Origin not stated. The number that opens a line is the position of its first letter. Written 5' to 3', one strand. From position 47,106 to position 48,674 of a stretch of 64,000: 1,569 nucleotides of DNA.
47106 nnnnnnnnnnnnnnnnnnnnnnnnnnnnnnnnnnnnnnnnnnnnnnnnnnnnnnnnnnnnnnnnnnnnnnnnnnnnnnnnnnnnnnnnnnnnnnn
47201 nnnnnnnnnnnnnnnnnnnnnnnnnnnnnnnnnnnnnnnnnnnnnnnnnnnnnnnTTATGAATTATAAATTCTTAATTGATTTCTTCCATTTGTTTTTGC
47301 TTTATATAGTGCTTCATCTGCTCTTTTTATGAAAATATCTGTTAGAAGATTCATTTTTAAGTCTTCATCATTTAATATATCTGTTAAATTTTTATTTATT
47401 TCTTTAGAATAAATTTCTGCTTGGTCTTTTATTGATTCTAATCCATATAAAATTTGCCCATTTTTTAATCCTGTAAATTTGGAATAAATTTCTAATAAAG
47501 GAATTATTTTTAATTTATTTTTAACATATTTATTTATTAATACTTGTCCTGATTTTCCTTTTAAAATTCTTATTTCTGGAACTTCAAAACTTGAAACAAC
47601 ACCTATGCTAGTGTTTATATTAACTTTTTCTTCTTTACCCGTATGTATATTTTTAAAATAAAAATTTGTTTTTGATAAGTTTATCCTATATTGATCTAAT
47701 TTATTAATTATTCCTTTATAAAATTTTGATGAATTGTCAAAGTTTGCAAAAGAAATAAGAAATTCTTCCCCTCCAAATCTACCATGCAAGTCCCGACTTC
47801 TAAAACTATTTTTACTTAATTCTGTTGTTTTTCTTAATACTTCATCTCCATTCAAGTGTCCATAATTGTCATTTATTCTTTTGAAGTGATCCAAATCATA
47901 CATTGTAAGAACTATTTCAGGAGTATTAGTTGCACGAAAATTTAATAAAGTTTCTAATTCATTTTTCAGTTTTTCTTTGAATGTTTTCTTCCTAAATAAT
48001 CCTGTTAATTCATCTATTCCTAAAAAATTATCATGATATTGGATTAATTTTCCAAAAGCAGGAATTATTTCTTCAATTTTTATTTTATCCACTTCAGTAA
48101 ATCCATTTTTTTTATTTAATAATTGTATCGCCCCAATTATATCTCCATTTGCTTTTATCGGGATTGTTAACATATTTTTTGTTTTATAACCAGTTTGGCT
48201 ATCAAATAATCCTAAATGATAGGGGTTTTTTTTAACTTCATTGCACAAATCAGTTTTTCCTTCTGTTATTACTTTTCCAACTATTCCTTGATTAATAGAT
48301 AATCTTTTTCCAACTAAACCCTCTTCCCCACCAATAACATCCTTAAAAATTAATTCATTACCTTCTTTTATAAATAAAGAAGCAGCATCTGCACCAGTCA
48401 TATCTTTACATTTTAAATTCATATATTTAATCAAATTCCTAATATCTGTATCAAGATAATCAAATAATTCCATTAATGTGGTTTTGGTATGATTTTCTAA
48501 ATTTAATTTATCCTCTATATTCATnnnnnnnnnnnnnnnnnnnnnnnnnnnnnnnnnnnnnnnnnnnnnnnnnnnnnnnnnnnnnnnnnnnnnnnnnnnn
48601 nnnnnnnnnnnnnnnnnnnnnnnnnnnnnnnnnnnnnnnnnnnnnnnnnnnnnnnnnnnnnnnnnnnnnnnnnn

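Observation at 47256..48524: A GAF-GGDEF diguanylate cyclase with an intact active site, an I-site and a roughly 75-aa insertion is encoded in an archaeal genome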

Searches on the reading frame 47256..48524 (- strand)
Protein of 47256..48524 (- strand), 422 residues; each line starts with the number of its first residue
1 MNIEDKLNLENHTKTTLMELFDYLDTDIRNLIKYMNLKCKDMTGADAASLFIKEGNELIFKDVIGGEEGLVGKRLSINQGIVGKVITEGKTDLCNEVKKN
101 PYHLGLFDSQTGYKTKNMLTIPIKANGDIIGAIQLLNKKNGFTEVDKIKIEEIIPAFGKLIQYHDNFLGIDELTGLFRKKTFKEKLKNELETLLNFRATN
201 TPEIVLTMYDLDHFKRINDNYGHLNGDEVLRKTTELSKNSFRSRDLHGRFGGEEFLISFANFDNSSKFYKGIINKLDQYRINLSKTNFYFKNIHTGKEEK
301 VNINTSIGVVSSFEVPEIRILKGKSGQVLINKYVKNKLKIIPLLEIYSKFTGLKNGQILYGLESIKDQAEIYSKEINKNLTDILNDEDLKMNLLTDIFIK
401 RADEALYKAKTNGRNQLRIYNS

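Call 3: search_protein_families(library=pfam, proteins=[window:47256-48524:-], max_evalue=0.01)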
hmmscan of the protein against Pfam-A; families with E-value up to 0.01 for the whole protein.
window:47256-48524:- (422 aa): 4 families
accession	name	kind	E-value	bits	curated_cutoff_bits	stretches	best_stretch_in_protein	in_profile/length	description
PF00990.26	GGDEF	-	1.5e-26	93.6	23.8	1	170-312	3-132/161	Diguanylate cyclase, GGDEF domain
PF13185.12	GAF_2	-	2.3e-07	31.5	28.6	1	41-146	17-120/136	GAF domain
PF01590.32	GAF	-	2.2e-06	28.7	22.4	1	41-146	15-118/133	GAF domain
PF15714.11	SpoVT_C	-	0.0004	20.9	27.5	1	84-145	51-111/128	Stage V sporulation protein T C-terminal, transcription factor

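Call 7: find_homologous_proteins(query=window:47256-48524:-)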
Query window:47256-48524:- (422 aa): 7807 proteins with E <= 0.001 among 8000 candidates; the best 120 are listed.
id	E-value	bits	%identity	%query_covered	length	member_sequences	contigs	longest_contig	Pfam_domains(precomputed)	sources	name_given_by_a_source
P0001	3.6e-260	881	100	96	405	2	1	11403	PF13185.13,PF01590.33,PF00990.27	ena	-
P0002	1.2e-26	112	31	63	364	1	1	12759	PF13185.13,PF01590.33,PF13492.13,PF00990.27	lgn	-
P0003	2.6e-26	111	36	46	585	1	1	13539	PF13185.13,PF01590.33,PF00990.27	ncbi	-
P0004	7.6e-26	110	-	-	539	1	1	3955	PF22335.2,PF00990.27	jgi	jgi:diguanylate cyclase (GGDEF)-like protein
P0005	1.4e-24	106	33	52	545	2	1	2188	PF13426.14,PF13188.14,PF13185.13,PF01590.33,PF08448.17,PF13492.13,PF00989.32,PF00990.27,PF00072.31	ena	-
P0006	5.1e-21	94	35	45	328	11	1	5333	PF13185.13,PF22335.2,PF01590.33,PF00990.27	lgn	-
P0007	3.4e-20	91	30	36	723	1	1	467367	PF00990.27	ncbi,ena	-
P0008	4.0e-20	91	29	57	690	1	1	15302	PF13185.13,PF01590.33,PF13492.13,PF00990.27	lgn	-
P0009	4.3e-20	91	36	45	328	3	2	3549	PF13185.13,PF22335.2,PF01590.33,PF00990.27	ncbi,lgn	-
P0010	5.1e-20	91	44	23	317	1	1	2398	PF00990.27,PF00072.31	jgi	-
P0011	1.0e-19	90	31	33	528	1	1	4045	PF22335.2,PF00990.27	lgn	-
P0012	1.2e-19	89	-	-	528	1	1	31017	PF22335.2,PF00990.27,PF17853.7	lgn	-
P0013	1.6e-19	89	28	55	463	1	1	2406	PF13185.13,PF01590.33,PF13492.13,PF00990.27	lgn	-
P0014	1.6e-19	89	36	34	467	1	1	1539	PF13185.13,PF01590.33,PF13492.13,PF00990.27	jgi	jgi:diguanylate cyclase (GGDEF)-like protein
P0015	1.6e-19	89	39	38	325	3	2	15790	PF13188.14,PF00990.27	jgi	-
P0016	2.0e-19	89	30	43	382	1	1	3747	PF13185.13,PF01590.33,PF13492.13,PF00990.27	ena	-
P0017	2.1e-19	88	43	23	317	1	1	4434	PF00990.27,PF00072.31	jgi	-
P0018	2.2e-19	88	36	33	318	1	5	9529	PF00990.27,PF00072.31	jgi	jgi:diguanylate cyclase (GGDEF)-like protein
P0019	2.7e-19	88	28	73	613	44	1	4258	PF01261.31,PF01590.33,PF00990.27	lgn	-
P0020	2.9e-19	88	31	56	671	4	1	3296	PF13185.13,PF01590.33,PF13492.13,PF00990.27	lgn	-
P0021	3.3e-19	88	43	23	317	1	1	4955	PF00990.27,PF00072.31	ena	-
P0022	3.8e-19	88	34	43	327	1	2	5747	PF13185.13,PF22335.2,PF01590.33,PF00990.27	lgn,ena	-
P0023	4.8e-19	87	31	50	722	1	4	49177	PF13185.13,PF01590.33,PF13492.13,PF00990.27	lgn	-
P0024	4.8e-19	87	34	34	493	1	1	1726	PF13185.13,PF01590.33,PF13492.13,PF00990.27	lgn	-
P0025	5.5e-19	87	29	64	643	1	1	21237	PF13185.13,PF01590.33,PF00990.27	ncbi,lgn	-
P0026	7.8e-19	87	43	23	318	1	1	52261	PF00990.27,PF00072.31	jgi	jgi:two-component system cell cycle response regulator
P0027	1.2e-18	86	43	23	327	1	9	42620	PF00990.27,PF00072.31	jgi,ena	-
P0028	1.4e-18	86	44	23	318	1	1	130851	PF00990.27,PF00072.31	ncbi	ncbi:MAG: diguanylate cyclase [Dehalococcoidia bacterium]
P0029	1.4e-18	86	35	39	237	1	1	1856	PF00990.27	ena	-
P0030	1.5e-18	86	43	23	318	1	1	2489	PF00990.27,PF00072.31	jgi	jgi:diguanylate cyclase (GGDEF)-like protein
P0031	1.6e-18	86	48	22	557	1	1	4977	PF00990.27,PF00072.31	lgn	-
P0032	1.9e-18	85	52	22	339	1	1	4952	PF00498.32,PF16697.11,PF00990.27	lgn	-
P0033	1.9e-18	85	37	36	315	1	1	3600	PF08448.17,PF00990.27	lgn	-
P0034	2.0e-18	85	29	53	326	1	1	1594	PF13185.13,PF22335.2,PF01590.33,PF00990.27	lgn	-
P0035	2.4e-18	85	30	47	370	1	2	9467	PF01590.33,PF00990.27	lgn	-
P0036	2.4e-18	85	34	40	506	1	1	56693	PF00990.27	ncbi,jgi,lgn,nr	ncbi:MAG: diguanylate cyclase [Oscillospiraceae bacterium]|jgi:diguanylate cyclase (GGDEF)-like prot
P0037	2.6e-18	85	31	46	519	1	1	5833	PF13185.13,PF01590.33,PF13492.13,PF00990.27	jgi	jgi:diguanylate cyclase (GGDEF)-like protein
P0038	2.8e-18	85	42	25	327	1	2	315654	PF00990.27,PF00072.31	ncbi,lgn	-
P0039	2.9e-18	85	42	25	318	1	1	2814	PF00990.27,PF00072.31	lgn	-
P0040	3.0e-18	85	44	23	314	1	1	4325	PF00990.27,PF00072.31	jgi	-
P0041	3.1e-18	85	28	63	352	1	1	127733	PF13185.13,PF01590.33,PF13492.13,PF00990.27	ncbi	-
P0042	3.1e-18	85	35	36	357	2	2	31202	PF22335.2,PF00990.27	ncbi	-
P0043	3.2e-18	85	43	23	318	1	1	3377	PF00990.27,PF00072.31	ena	-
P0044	3.2e-18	85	44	23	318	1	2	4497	PF00990.27,PF00072.31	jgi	jgi:two-component system cell cycle response regulator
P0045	3.2e-18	85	44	23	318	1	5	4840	PF00990.27,PF00072.31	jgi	jgi:two-component system cell cycle response regulator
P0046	3.6e-18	84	44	23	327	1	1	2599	PF00990.27,PF00072.31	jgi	-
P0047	3.6e-18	84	44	23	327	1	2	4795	PF00990.27,PF00072.31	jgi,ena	jgi:two-component system cell cycle response regulator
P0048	3.6e-18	84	43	23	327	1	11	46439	PF00990.27,PF00072.31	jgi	-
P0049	3.7e-18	84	34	30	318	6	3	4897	PF00990.27,PF00072.31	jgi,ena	jgi:two-component system cell cycle response regulator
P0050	3.8e-18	84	38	30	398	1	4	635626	PF05227.20,PF00990.27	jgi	jgi:diguanylate cyclase (GGDEF)-like protein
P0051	3.8e-18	84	43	23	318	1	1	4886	PF00990.27,PF00072.31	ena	-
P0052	3.9e-18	84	37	37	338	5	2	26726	PF00990.27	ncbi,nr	ncbi:MAG: Diguanylate cyclase DosC [Betaproteobacteria bacterium ADurb.Bin341]|nr:MAG: Diguanylate c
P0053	3.9e-18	84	41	26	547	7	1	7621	PF22335.2,PF00990.27,PF00072.31,PF01627.29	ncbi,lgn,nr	ncbi:MAG: diguanylate cyclase [Alkalimonas sp.]|nr:diguanylate cyclase [Alkalimonas sp.]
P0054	4.0e-18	84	43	23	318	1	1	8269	PF00990.27,PF00072.31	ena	-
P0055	4.1e-18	84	43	23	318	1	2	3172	PF00990.27,PF00072.31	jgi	-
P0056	4.3e-18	84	45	22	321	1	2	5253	PF13188.14,PF08448.17,PF00989.32,PF00990.27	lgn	-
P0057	4.3e-18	84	38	28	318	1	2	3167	PF00990.27,PF00072.31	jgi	-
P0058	4.6e-18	84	38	28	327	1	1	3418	PF00990.27,PF00072.31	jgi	-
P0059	4.8e-18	84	42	25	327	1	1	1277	PF00990.27,PF00072.31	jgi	-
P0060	5.1e-18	84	35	37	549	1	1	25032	PF00990.27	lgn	-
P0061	6.3e-18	84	33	45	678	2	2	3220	PF13185.13,PF01590.33,PF10114.16,PF13492.13,PF00990.27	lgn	-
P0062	6.7e-18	84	44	24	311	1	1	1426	PF00990.27,PF00072.31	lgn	-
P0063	7.1e-18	83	29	45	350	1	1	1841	PF13185.13,PF01590.33,PF13492.13,PF00990.27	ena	-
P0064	7.2e-18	83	43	26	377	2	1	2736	PF00990.27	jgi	-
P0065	7.5e-18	83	45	23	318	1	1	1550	PF00990.27,PF00072.31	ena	-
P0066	8.0e-18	83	46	21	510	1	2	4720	PF16927.12,PF00990.27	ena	-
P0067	8.6e-18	83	43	23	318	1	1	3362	PF00990.27,PF00072.31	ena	-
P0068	8.7e-18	83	35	42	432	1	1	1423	PF13185.13,PF01590.33,PF00990.27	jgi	jgi:diguanylate cyclase (GGDEF)-like protein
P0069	9.0e-18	83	35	26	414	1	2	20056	PF22335.2,PF11845.14,PF00990.27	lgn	-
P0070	9.1e-18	83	28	60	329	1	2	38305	PF13185.13,PF01590.33,PF00990.27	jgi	-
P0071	9.7e-18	83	41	25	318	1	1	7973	PF00990.27,PF00072.31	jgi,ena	-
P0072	1.0e-17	83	35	39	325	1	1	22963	PF00990.27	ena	-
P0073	1.1e-17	83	37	30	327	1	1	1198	PF00990.27,PF00072.31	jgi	jgi:two-component system cell cycle response regulator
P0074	1.2e-17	83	28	70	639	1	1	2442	PF13185.13,PF01590.33,PF00990.27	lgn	-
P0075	1.2e-17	83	46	21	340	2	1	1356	PF00672.31,PF05227.20,PF00990.27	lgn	-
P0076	1.3e-17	83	39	30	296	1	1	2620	PF13426.14,PF13188.14,PF00989.32,PF00990.27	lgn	-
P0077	1.4e-17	82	46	21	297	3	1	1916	PF00990.27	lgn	-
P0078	1.5e-17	82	41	23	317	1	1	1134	PF00990.27,PF00072.31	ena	-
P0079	1.5e-17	82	43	25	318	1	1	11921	PF00990.27,PF00072.31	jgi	jgi:two-component system cell cycle response regulator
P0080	1.6e-17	82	36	32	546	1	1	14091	PF00990.27,PF00072.31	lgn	-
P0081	1.6e-17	82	43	23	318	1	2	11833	PF00990.27,PF00072.31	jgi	-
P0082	1.6e-17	82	39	28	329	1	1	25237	PF00990.27,PF00072.31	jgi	jgi:two-component system cell cycle response regulator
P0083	1.7e-17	82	44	25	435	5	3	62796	PF00990.27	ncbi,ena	-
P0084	1.7e-17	82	36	33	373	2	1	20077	PF00990.27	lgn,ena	-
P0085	1.7e-17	82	43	23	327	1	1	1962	PF00990.27,PF00072.31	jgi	-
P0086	1.7e-17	82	35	30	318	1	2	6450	PF00990.27,PF00072.31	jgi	jgi:diguanylate cyclase (GGDEF)-like protein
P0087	1.7e-17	82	43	23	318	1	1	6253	PF00990.27,PF00072.31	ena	-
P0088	1.8e-17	82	41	23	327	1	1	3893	PF00990.27,PF00072.31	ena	-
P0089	1.9e-17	82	27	55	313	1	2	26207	PF13185.13,PF01590.33,PF13492.13,PF00990.27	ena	-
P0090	2.0e-17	82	47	22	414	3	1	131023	PF00990.27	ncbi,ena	-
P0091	2.1e-17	82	47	21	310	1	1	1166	PF00498.32,PF16697.11,PF00990.27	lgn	-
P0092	2.1e-17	82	42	23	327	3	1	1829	PF00990.27,PF00072.31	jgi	jgi:two-component system cell cycle response regulator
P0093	2.2e-17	82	42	23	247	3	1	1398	PF00990.27,PF00072.31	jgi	jgi:diguanylate cyclase (GGDEF)-like protein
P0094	2.2e-17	82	44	23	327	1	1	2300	PF00990.27,PF00072.31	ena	-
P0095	2.3e-17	82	37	38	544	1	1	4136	PF00990.27,PF00072.31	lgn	-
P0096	2.4e-17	82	42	23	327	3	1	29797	PF00990.27,PF00072.31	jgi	jgi:two-component system cell cycle response regulator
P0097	2.5e-17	82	29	65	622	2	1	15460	PF13185.13,PF01590.33,PF00990.27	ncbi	-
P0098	2.5e-17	82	40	37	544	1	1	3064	PF00990.27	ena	-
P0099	2.7e-17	82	46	22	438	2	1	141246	PF08447.19,PF00989.32,PF00990.27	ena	-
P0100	2.9e-17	81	42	23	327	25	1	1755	PF00990.27,PF00072.31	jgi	-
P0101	3.2e-17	81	28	47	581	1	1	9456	PF13185.13,PF01590.33,PF00990.27,PF00072.31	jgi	jgi:diguanylate cyclase (GGDEF)-like protein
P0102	3.2e-17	81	41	23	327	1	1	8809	PF00990.27,PF00072.31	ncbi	-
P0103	3.3e-17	81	27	45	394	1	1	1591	PF13185.13,PF01590.33,PF00990.27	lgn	-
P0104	3.6e-17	81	46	23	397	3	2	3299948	PF22335.2,PF00990.27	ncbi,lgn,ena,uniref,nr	ncbi:GGDEF domain-containing protein [Halarcobacter sp.]|uniref:GGDEF domain-containing protein n=1 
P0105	3.6e-17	81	32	35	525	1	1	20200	PF13185.13,PF01590.33,PF13492.13,PF00990.27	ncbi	-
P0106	3.6e-17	81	46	21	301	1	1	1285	PF00990.27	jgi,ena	jgi:diguanylate cyclase (GGDEF)-like protein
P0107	3.7e-17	81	41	23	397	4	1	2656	PF00990.27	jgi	-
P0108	3.7e-17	81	41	25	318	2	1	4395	PF00990.27,PF00072.31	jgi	-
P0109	3.8e-17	81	36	34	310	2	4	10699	PF00990.27,PF00072.31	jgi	-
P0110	3.8e-17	81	33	44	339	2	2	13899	PF13185.13,PF01590.33,PF00990.27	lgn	-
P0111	3.9e-17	81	40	28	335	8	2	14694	PF00990.27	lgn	-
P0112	4.1e-17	81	29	45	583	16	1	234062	PF13185.13,PF01590.33,PF13492.13,PF00990.27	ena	-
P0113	4.3e-17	81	46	21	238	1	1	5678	PF00990.27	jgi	-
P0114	4.4e-17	81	43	26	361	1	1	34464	PF00990.27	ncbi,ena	-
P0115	4.6e-17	81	45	21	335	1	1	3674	PF00990.27,PF00072.31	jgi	jgi:two-component system cell cycle response regulator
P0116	4.7e-17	81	48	21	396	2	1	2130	PF00990.27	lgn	-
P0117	4.8e-17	81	28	68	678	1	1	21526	PF13185.13,PF01590.33,PF10114.16,PF13492.13,PF00990.27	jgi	jgi:diguanylate cyclase (GGDEF)-like protein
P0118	4.9e-17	81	32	54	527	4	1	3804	PF16927.12,PF00989.32,PF00990.27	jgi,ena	-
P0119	5.0e-17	81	35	33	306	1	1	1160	PF24898.3,PF00990.27,PF00072.31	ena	-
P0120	5.0e-17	81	43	23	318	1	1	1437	PF00990.27,PF00072.31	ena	-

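Call 8: find_encoding_contigs(protein=P0001, flank=10000, max_places=4)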
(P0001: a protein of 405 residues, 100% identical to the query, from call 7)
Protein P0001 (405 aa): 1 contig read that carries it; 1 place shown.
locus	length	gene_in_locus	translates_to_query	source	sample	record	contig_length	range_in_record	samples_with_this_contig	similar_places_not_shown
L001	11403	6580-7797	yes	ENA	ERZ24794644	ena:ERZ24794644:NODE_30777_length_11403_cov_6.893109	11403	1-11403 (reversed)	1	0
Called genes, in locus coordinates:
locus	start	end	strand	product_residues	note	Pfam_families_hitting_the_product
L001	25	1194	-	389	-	PF20470:HTH_61 (faint), PF00271:Helicase_C, PF21280:Helicase_dom4_arc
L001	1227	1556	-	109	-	-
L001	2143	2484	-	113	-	-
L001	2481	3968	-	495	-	PF04055:Radical_SAM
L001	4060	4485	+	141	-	PF02681:DUF212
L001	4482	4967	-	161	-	-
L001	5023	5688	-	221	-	PF03547:Mem_trans (weak)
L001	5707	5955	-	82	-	PF01866:Diphthamide_syn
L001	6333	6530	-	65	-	-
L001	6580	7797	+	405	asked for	PF13185:GAF_2 (weak), PF01590:GAF (weak), PF00990:GGDEF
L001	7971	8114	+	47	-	-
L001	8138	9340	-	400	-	PF07690:MFS_1, PF12832:MFS_1_like, PF07690:MFS_1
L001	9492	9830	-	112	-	PF04032:Rpr2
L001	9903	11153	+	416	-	-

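Call 9: find_encoding_contigs(protein=P0002, flank=10000, max_places=4)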
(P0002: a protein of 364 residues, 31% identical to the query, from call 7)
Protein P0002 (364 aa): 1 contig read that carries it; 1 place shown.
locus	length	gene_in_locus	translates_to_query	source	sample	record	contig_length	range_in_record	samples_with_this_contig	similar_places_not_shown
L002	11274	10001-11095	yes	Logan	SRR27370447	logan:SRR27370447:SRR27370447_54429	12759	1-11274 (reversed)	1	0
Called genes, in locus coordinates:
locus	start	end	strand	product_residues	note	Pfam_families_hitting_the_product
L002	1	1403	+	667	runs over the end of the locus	PF08269:dCache_2, PF17200:sCache_2, PF17201:Cache_3-Cache_2, PF02743:dCache_1 (weak), PF17200:sCache_2, PF17201:Cache_3-Cache_2, PF00015:MCPsignal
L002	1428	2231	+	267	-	PF03705:CheR_N, PF01739:CheR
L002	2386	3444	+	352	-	PF00072:Response_reg, PF01339:CheB_methylest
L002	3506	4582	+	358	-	PF01263:Aldose_epim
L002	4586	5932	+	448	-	PF05496:RuvB_N, PF00004:AAA, PF07728:AAA_5 (faint), PF16193:AAA_assoc_2, PF12002:MgsA_C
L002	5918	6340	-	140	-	-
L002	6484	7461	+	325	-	PF01189:Methyltr_RsmB-F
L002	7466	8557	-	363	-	PF26549:Tricorn_N (faint)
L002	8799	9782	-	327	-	PF00108:Thiolase_N, PF08545:ACP_syn_III, PF08541:ACP_syn_III_C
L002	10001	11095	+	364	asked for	PF13185:GAF_2, PF01590:GAF, PF13492:GAF_3, PF00990:GGDEF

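Call 10: find_encoding_contigs(protein=P0003, flank=10000, max_places=4)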
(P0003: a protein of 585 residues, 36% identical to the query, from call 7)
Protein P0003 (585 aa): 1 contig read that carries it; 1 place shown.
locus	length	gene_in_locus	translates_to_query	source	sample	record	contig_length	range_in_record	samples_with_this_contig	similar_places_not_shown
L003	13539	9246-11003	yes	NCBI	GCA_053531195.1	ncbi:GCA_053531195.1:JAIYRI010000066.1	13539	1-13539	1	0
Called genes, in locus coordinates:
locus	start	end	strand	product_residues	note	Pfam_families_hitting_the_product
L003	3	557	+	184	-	?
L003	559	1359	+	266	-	PF00512:HisKA, PF02518:HATPase_c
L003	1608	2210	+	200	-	PF02475:TRM5-TYW2_MTfase, PF05175:MTS (weak), PF05958:tRNA_U5-meth_tr (weak), PF09445:Methyltransf_15, PF13649:Methyltransf_25, PF13847:Methyltransf_31 (weak)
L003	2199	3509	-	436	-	PF00155:Aminotran_1_2, PF12897:Asp_aminotransf (weak)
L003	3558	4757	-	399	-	PF01926:MMR_HSR1, PF02421:FeoB_N (faint), PF08438:YGR210-like_G4, PF02824:TGS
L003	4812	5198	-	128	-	PF01870:Hjc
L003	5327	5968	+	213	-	PF00025:Arf (faint), PF03193:RsgA_GTPase (faint), PF01926:MMR_HSR1, PF02421:FeoB_N (faint), PF00009:GTP_EFTU (weak)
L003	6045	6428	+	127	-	PF09846:OapB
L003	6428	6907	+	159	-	-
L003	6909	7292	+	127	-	PF09845:OapC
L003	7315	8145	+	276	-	PF01966:HD (weak)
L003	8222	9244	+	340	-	PF00294:PfkB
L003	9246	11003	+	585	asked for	PF01590:GAF, PF13185:GAF_2, PF00990:GGDEF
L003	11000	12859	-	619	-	PF00009:GTP_EFTU, PF22042:EF-G_D2, PF03144:GTP_EFTU_D2, PF14492:EFG_III, PF03764:EFG_IV, PF00679:EFG_C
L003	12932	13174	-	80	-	PF00009:GTP_EFTU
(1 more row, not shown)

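Call 11: find_related_loci(query=window:47256-48524:-, collection=genome_contigs, flank=10000)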
Query window:47256-48524:- (422 aa) in genome_contigs; peptide patterns used: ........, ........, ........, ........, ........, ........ (x = any residue, [..] = any of these).
600 stretches matched a pattern (row limit reached: there are more); 595 encode a relative of the query (tblastn E <= 1e-3); the best 80 are kept; 80 distinct loci.
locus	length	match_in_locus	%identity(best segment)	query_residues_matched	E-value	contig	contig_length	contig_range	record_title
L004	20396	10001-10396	35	171-317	1e-21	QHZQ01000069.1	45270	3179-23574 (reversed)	MAG: Acidobacteria bacterium isolate gp11 AA57 14_1009_16_40cm_scaffold_8347_curated, whole genome shotgun sequence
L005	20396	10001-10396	37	170-317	2e-21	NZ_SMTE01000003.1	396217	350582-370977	Pseudomonas putida strain II-2 II-2_scaffold3, whole genome shotgun sequence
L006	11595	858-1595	28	63-310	4e-21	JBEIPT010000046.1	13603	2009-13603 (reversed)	MAG: Lysobacteraceae bacterium isolate Sample-106-S6-bin-77 Sample_106_S6-bin_77-k141_1912681, whole genome shotgun sequ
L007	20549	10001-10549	26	119-316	2e-20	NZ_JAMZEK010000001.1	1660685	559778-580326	Dyella lutea strain Sa contig1, whole genome shotgun sequence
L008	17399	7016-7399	35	170-313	6e-20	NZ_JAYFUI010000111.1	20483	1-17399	Pseudomonas machongensis strain MH2 jcf7180000165306, whole genome shotgun sequence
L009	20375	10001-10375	35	170-309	1e-19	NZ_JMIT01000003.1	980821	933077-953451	Pseudomonas capeferrum strain WCS358 WCS358-Sc3, whole genome shotgun sequence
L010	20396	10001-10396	37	170-317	1e-19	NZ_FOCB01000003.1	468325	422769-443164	Pseudomonas sp. ok272, whole genome shotgun sequence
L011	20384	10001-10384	36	170-313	1e-19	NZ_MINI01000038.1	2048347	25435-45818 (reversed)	Pseudomonas putida strain KH-21-134 scaffold3_cov98, whole genome shotgun sequence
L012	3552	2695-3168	36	94-257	2e-19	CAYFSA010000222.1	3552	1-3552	MAG TPA_asm: uncultured Ectothiorhodospiraceae bacterium isolate ERP107533_co1_143 genome assembly, contig: NODE_37662_l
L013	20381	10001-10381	36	170-311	2e-19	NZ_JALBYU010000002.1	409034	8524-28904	Pseudomonas sp. UYIF39 NODE_2_length_409034_cov_124.917817, whole genome shotgun sequence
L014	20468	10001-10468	36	170-417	2e-19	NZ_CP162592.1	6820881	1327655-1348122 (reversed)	Pseudomonas sp. B22129 chromosome, complete genome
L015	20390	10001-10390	37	170-314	3e-19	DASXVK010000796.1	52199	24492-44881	MAG TPA_asm: Polyangia bacterium isolate SMAG_U4743 k141_263300, whole genome shotgun sequence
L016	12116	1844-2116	43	171-265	4e-19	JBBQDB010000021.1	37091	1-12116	MAG: Gemmatimonadales bacterium isolate Co_metawrap_1199 Cmw_1199_k141_23091104_length_37091_cov_70.8579, whole genome s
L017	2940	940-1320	37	171-312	3e-19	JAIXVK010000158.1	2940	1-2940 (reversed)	MAG: Comamonadaceae bacterium isolate D1_MAG_00060 pond_D1_MAG_00060_000000000502, whole genome shotgun sequence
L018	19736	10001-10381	36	170-311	5e-19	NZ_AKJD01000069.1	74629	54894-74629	Pseudomonas sp. GM80 PMI37_contig87.87, whole genome shotgun sequence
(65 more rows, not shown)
